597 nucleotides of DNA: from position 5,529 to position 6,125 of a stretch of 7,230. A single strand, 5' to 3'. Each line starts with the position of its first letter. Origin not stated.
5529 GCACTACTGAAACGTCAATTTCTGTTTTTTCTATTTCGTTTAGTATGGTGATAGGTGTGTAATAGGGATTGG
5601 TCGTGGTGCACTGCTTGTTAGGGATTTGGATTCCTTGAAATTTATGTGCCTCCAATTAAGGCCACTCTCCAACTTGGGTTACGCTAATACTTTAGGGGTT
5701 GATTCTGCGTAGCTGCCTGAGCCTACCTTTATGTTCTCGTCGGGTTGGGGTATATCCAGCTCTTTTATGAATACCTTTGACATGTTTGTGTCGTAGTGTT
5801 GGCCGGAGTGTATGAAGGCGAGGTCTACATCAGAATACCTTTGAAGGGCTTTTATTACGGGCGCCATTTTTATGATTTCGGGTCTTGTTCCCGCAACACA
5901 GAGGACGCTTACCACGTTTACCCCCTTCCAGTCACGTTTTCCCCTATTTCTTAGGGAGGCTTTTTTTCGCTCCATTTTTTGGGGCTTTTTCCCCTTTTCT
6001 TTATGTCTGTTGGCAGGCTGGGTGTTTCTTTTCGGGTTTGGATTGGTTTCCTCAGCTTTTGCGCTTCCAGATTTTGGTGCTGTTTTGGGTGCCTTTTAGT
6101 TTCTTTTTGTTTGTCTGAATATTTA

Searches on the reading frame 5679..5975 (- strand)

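Call 6: search_protein_families(library=pfam, proteins=[window:5679-5975:-], max_evalue=0.01)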
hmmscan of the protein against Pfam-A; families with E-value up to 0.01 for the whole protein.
window:5679-5975:- (98 aa): 1 family
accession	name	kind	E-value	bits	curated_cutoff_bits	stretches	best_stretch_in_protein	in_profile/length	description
PF02350.25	Epimerase_2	-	7e-10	38.7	30.6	1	42-97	1-56/347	UDP-N-acetylglucosamine 2-epimerase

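Call 7: search_protein_families(library=ncbifam, proteins=[window:5679-5975:-], max_evalue=0.01)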
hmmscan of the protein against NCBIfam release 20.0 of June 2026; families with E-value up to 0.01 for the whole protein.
window:5679-5975:- (98 aa): 2 families
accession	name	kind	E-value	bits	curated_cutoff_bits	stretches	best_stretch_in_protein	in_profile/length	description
TIGR00236.1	wecB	equivalog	3.1e-19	69.4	210.15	1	22-97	1-75/366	non-hydrolyzing UDP-N-acetylglucosamine 2-epimerase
TIGR03568.1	NeuC_NnaA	equivalog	0.00065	18.7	235.9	1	24-64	3-43/365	UDP-N-acetylglucosamine 2-epimerase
